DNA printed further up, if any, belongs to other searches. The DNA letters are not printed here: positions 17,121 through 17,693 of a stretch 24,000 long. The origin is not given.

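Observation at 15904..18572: Four-gene operon (ECF sigma, STAS antagonist, 90-aa acidic protein, atypical radical SAM) with no recognisable anti-sigma factor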

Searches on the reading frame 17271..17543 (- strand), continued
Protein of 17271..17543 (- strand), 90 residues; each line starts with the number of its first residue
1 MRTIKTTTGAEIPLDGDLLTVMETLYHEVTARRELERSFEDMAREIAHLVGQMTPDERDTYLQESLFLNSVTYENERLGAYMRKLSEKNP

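Call 34: fold_search(model_id=the predicted structure, library=pdb)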
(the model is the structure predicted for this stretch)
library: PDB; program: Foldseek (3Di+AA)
matches with E <= 10: 62; with E <= 0.001: 0
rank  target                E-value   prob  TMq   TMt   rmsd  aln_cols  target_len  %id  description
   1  7w1x_B                1.7e+00  0.06  0.17  0.05   9.6        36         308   30  Crystal structure of AKR4C16 bound with NADPH (released 2022-07-06)
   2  7xn7_D                2.4e+00  0.07  0.28  0.17   9.5        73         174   15  RNA polymerase II elongation complex containing Spt4/5, Elf1, Spt6, Spn1 and Paf1C (released 2022-09-07)
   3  8p10_H                2.4e+00  0.05  0.24  0.28   6.9        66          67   17  The crystal structure of the C-terminal domain of Mengla nucleoprotein (released 2023-10-11)
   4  8p23_A                2.6e+00  0.08  0.34  0.07  10.8       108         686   12  Cryo-EM structure of the anaerobic ribonucleotide reductase from Prevotella copri in its dimeric, ATP/CTP-bound state (released 2023-08-30)
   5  8p24_H                2.6e+00  0.05  0.24  0.29   6.9        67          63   16  The crystal structure of the C-terminal domain of Mengla nucleoprotein (released 2023-10-18)
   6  4e92_A                3.0e+00  0.07  0.26  0.19   8.5        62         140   19  Crystal Structure of the N-Terminal Domain of HIV-1 Capsid in Complex With Inhibitor BM4 (released 2012-04-25)
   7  8p10_B                3.2e+00  0.04  0.24  0.29   6.8        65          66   17  The crystal structure of the C-terminal domain of Mengla nucleoprotein (released 2023-10-11)
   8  4w2q_D                4.2e+00  0.07  0.31  0.40   6.5        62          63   18  Anti-Marburgvirus Nucleoprotein Single Domain Antibody C Complexed with Nucleoprotein C-terminal domain (released 2017-10-11)
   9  8p0y_a                4.2e+00  0.04  0.24  0.28   6.9        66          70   17  The crystal structure of the C-terminal domain of Mengla nucleoprotein (released 2023-10-25)
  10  4w2q_B                4.8e+00  0.02  0.20  0.24   7.1        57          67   19  Anti-Marburgvirus Nucleoprotein Single Domain Antibody C Complexed with Nucleoprotein C-terminal domain (released 2017-10-11)
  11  7s5i_A                5.2e+00  0.07  0.14  0.04   1.4        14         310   43  Crystal structure of Aldose-6-phosphate reductase (Ald6PRase) from peach (Prunus persica) leaves (released 2022-03-16)
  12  8p0y_U                5.2e+00  0.03  0.22  0.26   7.0        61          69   26  The crystal structure of the C-terminal domain of Mengla nucleoprotein (released 2023-10-25)
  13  6ec2_C                5.2e+00  0.02  0.22  0.12  14.4        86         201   10  Structure of HIV-1 CA 1/3-hexamer (released 2019-08-21)
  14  4mhb_A                5.6e+00  0.08  0.15  0.05   0.7        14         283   43  Structure of a putative reductase from Yersinia pestis (released 2013-10-16)
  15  7x3o_B                5.6e+00  0.07  0.14  0.04   0.7        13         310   23  Crystal structure of Aldo-keto reductase 1C3 complexed with compound S07054 (released 2023-03-08)
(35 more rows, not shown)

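Call 35: search_solved_structures(query=A1, max_evalue=10)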
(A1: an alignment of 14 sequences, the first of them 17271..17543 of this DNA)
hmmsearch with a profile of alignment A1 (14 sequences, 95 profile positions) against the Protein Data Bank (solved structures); distinct sequences matched with E-value up to 10: 28.
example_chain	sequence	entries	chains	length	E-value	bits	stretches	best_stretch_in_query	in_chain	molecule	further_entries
3kzq_A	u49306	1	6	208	0.081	16.2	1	3-87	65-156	Putative uncharacterized protein VP2116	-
5oej_B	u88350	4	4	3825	0.15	15.3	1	23-88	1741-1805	Tra1 subunit within the chromatin modifying complex SAGA | Transcription-associated protein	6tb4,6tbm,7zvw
1o5h_A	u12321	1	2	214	0.23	14.7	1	29-59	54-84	Formiminotetrahydrofolate cyclodeaminase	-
2gdc_A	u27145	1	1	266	0.32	14.3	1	18-66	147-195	Vinculin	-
6ian_C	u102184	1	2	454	0.33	14.2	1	51-92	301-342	Intraflagellar transport protein 81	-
8adn_F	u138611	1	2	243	0.44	13.8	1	14-55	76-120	Proteasome subunit alpha type-7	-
26cz_A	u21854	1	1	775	0.45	13.8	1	28-88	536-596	Small ubiquitin-related modifier,RNA-directed DNA polymerase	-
3tj5_A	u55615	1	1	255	0.49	13.7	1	18-66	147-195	Vinculin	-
3rf3_A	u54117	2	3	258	0.5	13.7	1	18-66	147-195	Vinculin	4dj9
9sr0_A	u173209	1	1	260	0.5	13.6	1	18-66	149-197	Vinculin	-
4e17_A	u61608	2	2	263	0.51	13.6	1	18-66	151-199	Vinculin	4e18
1rkc_A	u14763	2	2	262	0.52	13.6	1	18-66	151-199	Vinculin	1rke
1ydi_A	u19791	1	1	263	0.52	13.6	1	18-66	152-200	vinculin isoform VCL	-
1syq_A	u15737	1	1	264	0.53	13.6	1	18-66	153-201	vinculin isoform VCL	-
1wt6_A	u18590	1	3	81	0.54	13.5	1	13-60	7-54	Myotonin-protein kinase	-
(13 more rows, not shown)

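Call 37: find_related_loci(query=A2, collection=metagenome_contigs, flank=6000)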
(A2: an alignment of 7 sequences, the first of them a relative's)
Query A2 (89 aa) in metagenome_contigs; peptide patterns used: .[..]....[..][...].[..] (x = any residue, [..] = any of these).
600 stretches matched a pattern (row limit reached: there are more); 494 encode a relative of the query (tblastn E <= 1e-3); the best 80 are kept; 80 distinct loci.
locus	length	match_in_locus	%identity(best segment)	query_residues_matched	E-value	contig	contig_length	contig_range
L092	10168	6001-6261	57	1-87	4e-32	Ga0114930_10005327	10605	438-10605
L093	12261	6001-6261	57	1-87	4e-32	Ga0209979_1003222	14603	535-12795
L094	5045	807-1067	56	1-87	5e-31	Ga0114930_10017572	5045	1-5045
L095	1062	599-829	56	4-80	3e-30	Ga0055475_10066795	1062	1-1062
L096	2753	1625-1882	55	1-86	2e-29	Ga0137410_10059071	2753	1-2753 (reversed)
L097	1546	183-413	53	4-80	7e-29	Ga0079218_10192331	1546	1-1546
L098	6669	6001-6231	53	4-80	9e-29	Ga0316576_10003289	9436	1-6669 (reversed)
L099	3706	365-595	53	4-80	6e-29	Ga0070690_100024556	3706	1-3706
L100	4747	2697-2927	53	4-80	9e-29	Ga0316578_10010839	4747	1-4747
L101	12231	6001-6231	55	4-80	2e-28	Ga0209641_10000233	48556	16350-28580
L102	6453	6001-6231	55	4-80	2e-28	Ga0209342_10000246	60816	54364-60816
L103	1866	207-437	55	4-80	9e-29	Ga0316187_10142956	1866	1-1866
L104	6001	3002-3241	56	1-80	2e-28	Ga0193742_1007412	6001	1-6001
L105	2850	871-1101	55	4-80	3e-28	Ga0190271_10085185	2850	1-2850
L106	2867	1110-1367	52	1-86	3e-28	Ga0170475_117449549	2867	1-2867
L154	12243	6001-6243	57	4-85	3e-27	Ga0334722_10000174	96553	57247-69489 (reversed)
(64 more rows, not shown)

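Call 41: search_protein_families(library=pfam, proteins=[L093:2653-3597:-, L093:3625-4455:-, L093:4452-4931:-, L093:4931-5470:-, L093:5319-5954:+, L093:5986-6264:+, L093:6493-8043:+, L093:8063-8689:-, L093:8720-9574:+], max_evalue=0.001)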
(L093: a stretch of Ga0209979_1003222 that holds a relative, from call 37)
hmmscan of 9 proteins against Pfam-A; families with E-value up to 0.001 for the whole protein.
L093:2653-3597:- (314 aa): 2 families
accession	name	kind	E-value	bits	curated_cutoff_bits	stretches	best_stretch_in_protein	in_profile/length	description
PF06574.18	FAD_syn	-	9e-49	165.8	27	1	17-167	8-158/158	FAD synthetase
PF01687.23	Flavokinase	-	7.1e-37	126.8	19.6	1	184-305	1-124/124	Riboflavin kinase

L093:3625-4455:- (276 aa): 3 families
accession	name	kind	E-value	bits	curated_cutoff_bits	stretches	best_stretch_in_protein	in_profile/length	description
PF12706.13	Lactamase_B_2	-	7.1e-36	124.1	27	1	68-246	1-199/200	Beta-lactamase superfamily domain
PF00753.33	Lactamase_B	-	8.4e-12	45.9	22.7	1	58-195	6-151/196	Metallo-beta-lactamase superfamily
PF13483.12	Lactamase_B_3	-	0.0001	22.8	24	0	59-104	8-51/160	Beta-lactamase superfamily domain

L093:4452-4931:- (159 aa): 1 family
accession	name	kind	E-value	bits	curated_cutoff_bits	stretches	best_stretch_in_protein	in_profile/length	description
PF17647.6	DUF5518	-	0.00017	22.1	27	0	8-146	2-115/116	Family of unknown function (DUF5518)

L093:4931-5470:- (179 aa): 1 family
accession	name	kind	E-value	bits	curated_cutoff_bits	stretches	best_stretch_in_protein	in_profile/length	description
PF09858.14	DUF2085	-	8.1e-20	71.5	25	1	59-149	1-88/90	Predicted membrane protein (DUF2085)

L093:5319-5954:+ (211 aa): 2 families
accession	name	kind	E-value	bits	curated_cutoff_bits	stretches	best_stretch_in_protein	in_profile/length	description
PF01740.26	STAS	-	2.6e-18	66.2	22.6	1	100-203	3-106/106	STAS domain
PF13466.11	STAS_2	-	6.6e-10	39.5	29.2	1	115-191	5-80/80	STAS domain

L093:5986-6264:+ (92 aa): 0 families

L093:6493-8043:+ (516 aa): 22 families
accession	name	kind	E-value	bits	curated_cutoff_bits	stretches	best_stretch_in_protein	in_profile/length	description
PF07719.23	TPR_2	-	2.1e-47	155.7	27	2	412-444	2-34/34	Tetratricopeptide repeat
PF00515.34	TPR_1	-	2.9e-47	157.1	27.8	4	312-342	4-34/34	Tetratricopeptide repeat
PF13414.12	TPR_11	-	3.4e-37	126.3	26.8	3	316-356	1-41/42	TPR repeat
PF13431.12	TPR_17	-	3.3e-34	114.7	24.4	2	331-362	1-32/34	Tetratricopeptide repeat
PF13181.12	TPR_8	-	7.7e-34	113.4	25.7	1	312-341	4-33/34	Tetratricopeptide repeat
PF13428.12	TPR_14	-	5.4e-29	98.1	23.5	0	316-350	8-42/44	Tetratricopeptide repeat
PF13432.12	TPR_16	-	5.3e-26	91.1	32.7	0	107-166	3-62/65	Tetratricopeptide repeat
PF13424.12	TPR_12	-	1.3e-25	89.8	30.1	2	315-373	9-75/77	Tetratricopeptide repeat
PF14559.12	TPR_19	-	7.5e-25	87.5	25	2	289-343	5-60/68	Tetratricopeptide repeat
PF23914.1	TPR_CcmH_CycH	-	1.3e-15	58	42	1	107-197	56-149/158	Cytochrome c-type biogenesis protein H TPR domain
PF25063.1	ARM_TT21_C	-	8.2e-12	45.9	35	1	381-443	99-161/209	Tetratricopeptide repeat protein 21 C-terminal ARM domain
PF12895.13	ANAPC3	-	4e-11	43.5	27.2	0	120-189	8-76/82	Anaphase-promoting complex, cyclosome, subunit 3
PF13174.12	TPR_6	-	1.3e-08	35.3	26.3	0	316-340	7-31/33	Tetratricopeptide repeat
PF13176.12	TPR_7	-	1.9e-08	34.2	27.9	0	205-236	1-31/36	Tetratricopeptide repeat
PF13371.12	TPR_9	-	1e-07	32.3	35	0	220-280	11-71/73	Tetratricopeptide repeat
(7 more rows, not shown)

L093:8063-8689:- (208 aa): 2 families
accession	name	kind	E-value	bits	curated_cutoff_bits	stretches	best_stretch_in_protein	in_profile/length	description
PF14378.12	PAP2_3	-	3.2e-12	47.1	27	1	47-191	26-188/190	PAP2 superfamily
PF01569.27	PAP2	-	1.8e-07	31.4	27.2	1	97-189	18-116/130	PAP2 superfamily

L093:8720-9574:+ (284 aa): 2 families
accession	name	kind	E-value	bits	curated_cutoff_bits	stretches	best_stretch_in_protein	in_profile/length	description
PF00156.33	Pribosyltran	-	1.1e-14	54.4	26.3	1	112-230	11-129/158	Phosphoribosyl transferase domain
PF14681.12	UPRTase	-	3.3e-05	23.9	27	1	162-221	92-153/206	Uracil phosphoribosyltransferase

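Call 64: fold_search(model_id=the predicted structure, library=viral)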
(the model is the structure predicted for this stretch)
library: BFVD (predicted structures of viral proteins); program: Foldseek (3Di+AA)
matches with E <= 10: 95; with E <= 0.001: 0
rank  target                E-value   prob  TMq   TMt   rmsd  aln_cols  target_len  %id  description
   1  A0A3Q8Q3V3            1.3e+00  0.08  0.25  0.16  10.7        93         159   16  Uncharacterized protein [Sulfolobales Beppu filamentous virus 3]
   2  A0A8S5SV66            1.6e+00  0.05  0.18  0.22   9.8        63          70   14  Uncharacterized protein (Fragment) [Siphoviridae sp. ctWf32]
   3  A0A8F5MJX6            1.7e+00  0.04  0.22  0.14  18.0       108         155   15  Internal scaffolding protein [Microvirus mar64]
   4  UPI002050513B         2.3e+00  0.06  0.21  0.28   7.4        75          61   11  (no name look-up for this kind of identifier)
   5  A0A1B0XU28            2.4e+00  0.05  0.23  0.21  11.9        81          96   11  (no name in the UniProt tables at hand)
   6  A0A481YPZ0            2.6e+00  0.05  0.30  0.21   7.0        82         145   13  Uncharacterized protein [Iridovirus LCIVAC01]
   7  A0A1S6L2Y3            2.8e+00  0.09  0.36  0.20  10.0        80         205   16  Uncharacterized protein [Erwinia phage vB_EamM_Yoloswag]
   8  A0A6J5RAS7            3.0e+00  0.06  0.25  0.24  11.8        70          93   17  Uncharacterized protein [uncultured Caudovirales phage]
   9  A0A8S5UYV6            3.2e+00  0.15  0.39  0.39   6.4        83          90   14  Uncharacterized protein [Siphoviridae sp. ctkKt3]
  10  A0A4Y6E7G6            3.2e+00  0.10  0.33  0.38   7.8        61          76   20  (no name in the UniProt tables at hand)
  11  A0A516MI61            3.2e+00  0.08  0.33  0.22   8.3        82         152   18  (no name in the UniProt tables at hand)
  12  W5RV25                3.2e+00  0.05  0.22  0.25   7.5        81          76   17  Uncharacterized protein [Staphylococcus phage vB_SepS_SEP9]
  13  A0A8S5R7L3            3.5e+00  0.10  0.35  0.47   4.7        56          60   14  Uncharacterized protein [virus sp. cthq354]
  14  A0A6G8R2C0            3.5e+00  0.05  0.29  0.29  15.6        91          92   16  Uncharacterized protein [Arthrobacter phage BlueFeather]
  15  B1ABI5                3.5e+00  0.04  0.28  0.13  12.8        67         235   21  (no name in the UniProt tables at hand)
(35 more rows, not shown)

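Call 67: search_protein_families(library=pfam, proteins=[L101:6282-6758:+, L101:4074-4904:+], max_evalue=0.01)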
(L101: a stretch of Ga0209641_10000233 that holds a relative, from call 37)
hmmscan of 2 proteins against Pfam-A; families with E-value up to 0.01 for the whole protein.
L101:6282-6758:+ (158 aa): 2 families
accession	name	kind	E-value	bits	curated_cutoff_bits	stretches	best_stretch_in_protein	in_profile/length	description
PF07610.17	DUF1573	-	1.3e-18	67.2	26.1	1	33-122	2-92/98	Protein of unknown function (DUF1573)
PF22544.2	HYDIN_VesB_CFA65-like_Ig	-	1.1e-14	54.8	25.5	1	30-124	1-97/100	HYDIN/CFA65/VesB-like, Ig-like domain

L101:4074-4904:+ (276 aa): 0 families

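Call 72: search_protein_families(library=pfam, proteins=[L039:6271-7854:+, L007:8239-8973:+, L007:9021-11408:-, L007:9072-11459:+, L041:7748-8275:+, L041:7854-8501:-, L041:8863-10041:+, L154:7359-9296:+, L154:7422-9020:-], max_evalue=0.0001)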
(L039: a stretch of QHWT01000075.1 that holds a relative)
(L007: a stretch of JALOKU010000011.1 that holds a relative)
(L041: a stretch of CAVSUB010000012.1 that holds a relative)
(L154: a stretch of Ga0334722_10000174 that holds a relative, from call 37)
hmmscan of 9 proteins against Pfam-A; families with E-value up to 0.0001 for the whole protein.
L039:6271-7854:+ (527 aa): 0 families

L007:8239-8973:+ (244 aa): 1 family
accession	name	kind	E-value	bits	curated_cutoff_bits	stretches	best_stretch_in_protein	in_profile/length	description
PF06966.17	DUF1295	-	7.3e-12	45.7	20.4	1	100-218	84-215/235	Protein of unknown function (DUF1295)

L007:9021-11408:- (795 aa): 12 families
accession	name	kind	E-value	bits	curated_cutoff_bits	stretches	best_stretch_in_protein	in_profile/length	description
PF00069.31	Pkinase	-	7.9e-45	153.7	31.7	1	10-262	2-253/263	Protein kinase domain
PF07714.23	PK_Tyr_Ser-Thr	-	4.2e-31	108.6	23.1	1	11-261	3-249/258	Protein tyrosine and serine/threonine kinase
PF14559.12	TPR_19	-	1.3e-16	61.1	25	1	650-694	5-49/68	Tetratricopeptide repeat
PF07719.23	TPR_2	-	1.5e-12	47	27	0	670-696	1-27/34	Tetratricopeptide repeat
PF13181.12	TPR_8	-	1.4e-09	37.7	25.7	0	671-696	2-27/34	Tetratricopeptide repeat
PF13414.12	TPR_11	-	1.5e-09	37.8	26.8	0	661-684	19-42/42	TPR repeat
PF13431.12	TPR_17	-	5.8e-09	36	24.4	0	659-690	2-33/34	Tetratricopeptide repeat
PF12895.13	ANAPC3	-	2.4e-07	31.4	27.2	0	649-695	36-81/82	Anaphase-promoting complex, cyclosome, subunit 3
PF03109.22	ABC1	-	4.4e-07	29.7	22.9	1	78-153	139-214/244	ABC1 atypical kinase-like domain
PF00515.34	TPR_1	-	7.6e-07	29.1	27.8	0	670-696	1-27/34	Tetratricopeptide repeat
PF13432.12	TPR_16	-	1.7e-06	28.8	32.7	1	650-696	11-57/65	Tetratricopeptide repeat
PF13176.12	TPR_7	-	2e-05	24.8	27.9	0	500-519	14-35/36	Tetratricopeptide repeat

L007:9072-11459:+ (795 aa): 0 families

L041:7748-8275:+ (175 aa): 0 families

L041:7854-8501:- (215 aa): 0 families

L041:8863-10041:+ (392 aa): 1 family
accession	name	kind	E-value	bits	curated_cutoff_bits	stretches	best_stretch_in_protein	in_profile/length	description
PF01261.30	AP_endonuc_2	-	7.4e-08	32.8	31.1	1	240-370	105-241/249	Xylose isomerase-like TIM barrel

L154:7359-9296:+ (645 aa): 8 families
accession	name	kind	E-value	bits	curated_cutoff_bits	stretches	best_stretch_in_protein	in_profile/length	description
PF02518.31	HATPase_c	-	1.1e-17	64.9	26.4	1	513-634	2-108/111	Histidine kinase-, DNA gyrase B-, and HSP90-like ATPase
PF13426.13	PAS_9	-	1.6e-17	64.1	27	1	288-388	3-103/103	PAS domain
PF08448.16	PAS_4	-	1.5e-16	61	23.1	1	283-391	2-110/110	PAS fold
PF00989.32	PAS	-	1.9e-11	44.4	22.6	1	277-386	2-113/113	PAS fold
PF08447.18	PAS_3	-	7e-10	39.5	25.6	1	298-383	1-89/89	PAS fold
PF12860.13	PAS_7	-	7.1e-09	36.3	27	0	162-272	3-114/115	PAS fold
PF13188.13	PAS_8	-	3e-07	30.5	21.8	0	289-321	14-47/65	PAS domain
PF00512.31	HisKA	-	4.7e-05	23.8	26.9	0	408-464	5-60/66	His Kinase A (phospho-acceptor) domain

L154:7422-9020:- (532 aa): 0 families

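Call 76: list_cluster_members(proteins=[P0201, P0175, P0161, P0248, P0261, P0182, P0196, P0227, P0191, P0220])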
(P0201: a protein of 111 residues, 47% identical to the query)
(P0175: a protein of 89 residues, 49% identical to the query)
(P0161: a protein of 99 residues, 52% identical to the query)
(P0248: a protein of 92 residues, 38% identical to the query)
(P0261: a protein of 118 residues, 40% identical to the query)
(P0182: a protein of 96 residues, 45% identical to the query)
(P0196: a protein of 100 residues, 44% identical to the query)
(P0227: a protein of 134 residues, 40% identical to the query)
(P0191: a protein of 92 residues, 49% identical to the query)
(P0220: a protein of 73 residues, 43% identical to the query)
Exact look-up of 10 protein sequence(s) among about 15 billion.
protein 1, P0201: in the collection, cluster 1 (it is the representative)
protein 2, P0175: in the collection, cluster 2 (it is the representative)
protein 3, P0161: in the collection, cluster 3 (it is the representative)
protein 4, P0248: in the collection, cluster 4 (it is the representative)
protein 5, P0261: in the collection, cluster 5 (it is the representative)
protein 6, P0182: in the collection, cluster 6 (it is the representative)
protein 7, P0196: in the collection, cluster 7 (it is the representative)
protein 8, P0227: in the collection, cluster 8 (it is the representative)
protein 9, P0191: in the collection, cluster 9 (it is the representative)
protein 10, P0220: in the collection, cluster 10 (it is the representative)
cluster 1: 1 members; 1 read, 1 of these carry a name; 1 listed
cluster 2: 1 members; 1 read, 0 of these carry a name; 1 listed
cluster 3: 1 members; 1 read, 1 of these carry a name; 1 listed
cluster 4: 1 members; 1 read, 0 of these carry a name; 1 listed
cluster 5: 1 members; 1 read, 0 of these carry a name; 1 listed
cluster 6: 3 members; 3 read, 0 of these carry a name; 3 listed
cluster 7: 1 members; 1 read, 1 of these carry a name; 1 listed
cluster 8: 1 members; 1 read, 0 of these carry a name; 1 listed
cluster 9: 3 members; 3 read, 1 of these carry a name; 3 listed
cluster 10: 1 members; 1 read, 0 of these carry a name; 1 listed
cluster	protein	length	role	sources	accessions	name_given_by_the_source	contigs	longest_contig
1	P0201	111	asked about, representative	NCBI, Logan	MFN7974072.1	MAG: hypothetical protein U0166_17285 [Acidobacteriota bacterium]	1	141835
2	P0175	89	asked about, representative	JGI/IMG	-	-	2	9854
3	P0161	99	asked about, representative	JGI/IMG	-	hypothetical protein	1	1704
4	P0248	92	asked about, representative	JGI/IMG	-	-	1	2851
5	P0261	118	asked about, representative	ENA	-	-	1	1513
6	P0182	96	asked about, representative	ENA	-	-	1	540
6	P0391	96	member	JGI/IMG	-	-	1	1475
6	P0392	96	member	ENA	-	-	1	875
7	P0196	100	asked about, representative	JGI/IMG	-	hypothetical protein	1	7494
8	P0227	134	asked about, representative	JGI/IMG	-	-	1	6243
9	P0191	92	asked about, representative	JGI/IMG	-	-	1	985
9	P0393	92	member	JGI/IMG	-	hypothetical protein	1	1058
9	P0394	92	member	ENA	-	-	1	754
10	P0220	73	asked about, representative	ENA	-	-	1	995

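Call 77: find_homologous_proteins(query=L090:1244-2596:-, max_evalue=1e-50)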
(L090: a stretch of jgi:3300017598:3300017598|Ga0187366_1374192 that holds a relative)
Query L090:1244-2596:- (450 aa): 8000 proteins with E <= 1e-50 among 8000 candidates; the best 120 are listed.
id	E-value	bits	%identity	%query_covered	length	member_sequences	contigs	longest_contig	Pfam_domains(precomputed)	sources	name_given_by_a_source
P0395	8.1e-291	982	100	100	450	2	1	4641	PF03796.22,PF00772.27,PF13481.13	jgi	-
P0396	2.3e-179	615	64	99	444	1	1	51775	PF06745.20,PF03796.22,PF00772.27,PF13481.13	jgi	jgi:replicative DNA helicase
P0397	4.0e-178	610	64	99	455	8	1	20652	PF03796.22,PF00772.27,PF13481.13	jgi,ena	-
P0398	4.0e-176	604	62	100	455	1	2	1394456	PF06745.20,PF03796.22,PF00772.27,PF13481.13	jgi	-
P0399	4.9e-175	600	62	100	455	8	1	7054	PF06745.20,PF03796.22,PF00772.27,PF13481.13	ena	-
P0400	8.5e-162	557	60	97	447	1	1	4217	PF03796.22,PF00772.27,PF13481.13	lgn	-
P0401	2.6e-161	555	57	98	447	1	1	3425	PF03796.22,PF00772.27,PF13481.13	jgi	jgi:replicative DNA helicase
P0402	3.9e-160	551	60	97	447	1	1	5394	PF03796.22,PF00772.27,PF13481.13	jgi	jgi:replicative DNA helicase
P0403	7.7e-160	550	59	97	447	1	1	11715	PF03796.22,PF00772.27,PF13481.13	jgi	jgi:replicative DNA helicase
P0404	1.2e-159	550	59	97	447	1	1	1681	PF03796.22,PF00772.27,PF13481.13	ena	-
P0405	1.2e-159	550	57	98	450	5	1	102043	PF03796.22,PF00772.27,PF13481.13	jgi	-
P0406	1.5e-159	549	60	97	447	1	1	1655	PF03796.22,PF00772.27,PF13481.13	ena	-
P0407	1.6e-159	549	59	97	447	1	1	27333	PF03796.22,PF00772.27,PF13481.13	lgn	-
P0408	6.5e-159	547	60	97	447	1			PF03796.22,PF00772.27,PF13481.13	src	-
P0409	2.6e-158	545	57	97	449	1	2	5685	PF03796.22,PF00772.27,PF13481.13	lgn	-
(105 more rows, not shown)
